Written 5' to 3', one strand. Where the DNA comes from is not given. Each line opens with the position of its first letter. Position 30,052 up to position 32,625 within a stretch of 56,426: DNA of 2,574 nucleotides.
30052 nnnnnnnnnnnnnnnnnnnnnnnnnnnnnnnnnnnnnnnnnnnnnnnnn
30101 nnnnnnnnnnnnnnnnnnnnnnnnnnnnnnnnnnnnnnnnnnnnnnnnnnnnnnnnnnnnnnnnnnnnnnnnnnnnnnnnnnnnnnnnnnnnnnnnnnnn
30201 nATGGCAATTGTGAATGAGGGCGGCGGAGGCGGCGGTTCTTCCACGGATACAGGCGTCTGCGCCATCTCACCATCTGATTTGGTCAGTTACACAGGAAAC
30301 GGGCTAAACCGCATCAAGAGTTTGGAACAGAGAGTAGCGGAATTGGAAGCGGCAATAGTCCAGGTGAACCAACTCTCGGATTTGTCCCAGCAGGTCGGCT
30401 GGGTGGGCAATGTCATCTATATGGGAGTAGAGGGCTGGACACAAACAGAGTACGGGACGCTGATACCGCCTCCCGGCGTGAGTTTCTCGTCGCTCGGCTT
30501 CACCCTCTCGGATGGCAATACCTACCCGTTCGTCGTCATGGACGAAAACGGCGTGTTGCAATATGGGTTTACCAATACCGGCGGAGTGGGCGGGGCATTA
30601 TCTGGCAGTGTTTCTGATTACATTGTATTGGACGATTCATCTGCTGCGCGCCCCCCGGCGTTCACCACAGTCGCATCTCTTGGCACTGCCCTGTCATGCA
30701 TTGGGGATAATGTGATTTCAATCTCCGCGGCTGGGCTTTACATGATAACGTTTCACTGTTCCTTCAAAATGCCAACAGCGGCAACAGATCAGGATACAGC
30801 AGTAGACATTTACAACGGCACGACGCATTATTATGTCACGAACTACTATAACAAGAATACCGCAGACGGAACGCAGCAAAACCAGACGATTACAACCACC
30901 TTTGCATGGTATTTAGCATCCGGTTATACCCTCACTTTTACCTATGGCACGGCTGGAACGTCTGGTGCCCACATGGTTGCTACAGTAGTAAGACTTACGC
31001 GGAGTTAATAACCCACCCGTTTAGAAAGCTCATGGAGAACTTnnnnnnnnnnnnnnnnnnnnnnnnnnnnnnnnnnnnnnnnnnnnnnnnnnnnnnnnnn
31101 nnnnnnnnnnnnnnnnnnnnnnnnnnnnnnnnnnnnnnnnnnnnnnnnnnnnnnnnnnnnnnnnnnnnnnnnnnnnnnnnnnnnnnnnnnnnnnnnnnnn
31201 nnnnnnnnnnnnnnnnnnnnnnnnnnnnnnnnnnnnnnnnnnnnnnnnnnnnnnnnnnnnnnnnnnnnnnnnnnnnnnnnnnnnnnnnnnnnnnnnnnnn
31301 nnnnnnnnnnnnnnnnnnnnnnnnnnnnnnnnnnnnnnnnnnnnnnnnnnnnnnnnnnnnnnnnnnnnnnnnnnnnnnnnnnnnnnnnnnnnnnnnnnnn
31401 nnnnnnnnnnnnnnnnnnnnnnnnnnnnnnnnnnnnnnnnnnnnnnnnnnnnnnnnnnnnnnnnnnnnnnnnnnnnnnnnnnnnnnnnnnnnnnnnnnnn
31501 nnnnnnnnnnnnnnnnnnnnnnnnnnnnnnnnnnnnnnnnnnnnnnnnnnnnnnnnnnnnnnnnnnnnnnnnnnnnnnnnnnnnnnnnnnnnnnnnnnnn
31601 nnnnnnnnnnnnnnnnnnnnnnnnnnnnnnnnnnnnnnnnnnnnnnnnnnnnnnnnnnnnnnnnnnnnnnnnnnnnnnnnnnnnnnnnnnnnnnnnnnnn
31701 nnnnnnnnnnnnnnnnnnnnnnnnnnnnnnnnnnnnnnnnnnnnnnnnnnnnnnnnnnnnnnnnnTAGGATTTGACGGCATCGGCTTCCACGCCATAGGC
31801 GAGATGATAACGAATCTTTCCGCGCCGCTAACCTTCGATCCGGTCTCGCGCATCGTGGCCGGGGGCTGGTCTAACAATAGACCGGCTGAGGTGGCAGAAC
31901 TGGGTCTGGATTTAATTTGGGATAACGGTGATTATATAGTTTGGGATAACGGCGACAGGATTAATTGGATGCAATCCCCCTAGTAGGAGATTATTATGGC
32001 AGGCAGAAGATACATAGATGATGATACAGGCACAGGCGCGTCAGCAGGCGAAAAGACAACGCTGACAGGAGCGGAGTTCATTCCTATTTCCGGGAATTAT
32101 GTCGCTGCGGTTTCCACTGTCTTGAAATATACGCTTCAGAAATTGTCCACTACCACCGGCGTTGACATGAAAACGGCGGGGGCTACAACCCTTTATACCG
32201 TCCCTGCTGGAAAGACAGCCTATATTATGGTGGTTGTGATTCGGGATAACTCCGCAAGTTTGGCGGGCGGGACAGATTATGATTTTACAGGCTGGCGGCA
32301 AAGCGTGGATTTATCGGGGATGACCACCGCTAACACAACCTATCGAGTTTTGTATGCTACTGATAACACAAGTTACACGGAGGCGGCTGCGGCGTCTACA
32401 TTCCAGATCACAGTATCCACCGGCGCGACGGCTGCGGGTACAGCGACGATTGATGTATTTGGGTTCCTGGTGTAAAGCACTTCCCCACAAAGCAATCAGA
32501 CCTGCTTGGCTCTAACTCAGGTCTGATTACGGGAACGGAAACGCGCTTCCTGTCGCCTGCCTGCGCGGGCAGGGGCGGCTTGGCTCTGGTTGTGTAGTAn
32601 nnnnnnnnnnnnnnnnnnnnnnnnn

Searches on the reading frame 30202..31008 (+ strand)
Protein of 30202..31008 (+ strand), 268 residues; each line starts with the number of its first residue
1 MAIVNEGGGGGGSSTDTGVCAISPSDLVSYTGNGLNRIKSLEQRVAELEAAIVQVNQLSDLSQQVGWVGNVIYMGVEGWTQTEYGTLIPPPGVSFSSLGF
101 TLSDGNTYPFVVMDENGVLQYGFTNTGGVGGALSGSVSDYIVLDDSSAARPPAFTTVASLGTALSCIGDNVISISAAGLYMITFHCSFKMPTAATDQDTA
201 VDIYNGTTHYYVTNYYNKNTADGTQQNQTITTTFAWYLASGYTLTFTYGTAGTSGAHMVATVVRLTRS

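Call 13: find_encoding_contigs(protein=window:30202-31008:+, flank=10000, max_places=1)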
Protein window:30202-31008:+ (268 aa): 24 contigs read that carry it; 1 place shown.
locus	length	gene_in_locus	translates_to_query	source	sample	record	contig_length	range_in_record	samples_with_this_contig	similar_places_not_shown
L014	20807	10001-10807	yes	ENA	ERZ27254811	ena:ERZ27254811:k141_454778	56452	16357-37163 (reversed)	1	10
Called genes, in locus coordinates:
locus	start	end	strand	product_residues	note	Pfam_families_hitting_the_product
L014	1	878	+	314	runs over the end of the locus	-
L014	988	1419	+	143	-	-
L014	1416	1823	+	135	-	-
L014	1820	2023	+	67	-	-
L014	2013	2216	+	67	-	-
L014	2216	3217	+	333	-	-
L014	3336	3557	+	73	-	-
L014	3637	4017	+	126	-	-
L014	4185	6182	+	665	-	PF06791:TMP_2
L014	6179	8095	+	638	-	PF22768:SPP1_Dit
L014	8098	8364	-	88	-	-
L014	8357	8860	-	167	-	PF13392:HNH_3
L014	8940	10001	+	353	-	-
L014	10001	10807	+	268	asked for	-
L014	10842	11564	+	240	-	-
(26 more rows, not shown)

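Call 35: search_protein_families(library=phrogs, proteins=[window:30202-31008:+], max_evalue=0.01)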
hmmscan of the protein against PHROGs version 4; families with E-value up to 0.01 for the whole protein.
window:30202-31008:+ (268 aa): 0 families

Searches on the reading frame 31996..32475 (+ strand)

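Call 85: search_protein_families(library=phrogs, proteins=[window:31996-32475:+], max_evalue=0.001)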
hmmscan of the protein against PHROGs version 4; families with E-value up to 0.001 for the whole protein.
window:31996-32475:+ (159 aa): 1 family
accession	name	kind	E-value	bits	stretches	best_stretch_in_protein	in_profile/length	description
phrog_25047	-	unknown function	5.3e-05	24.2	0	98-152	15-69/83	-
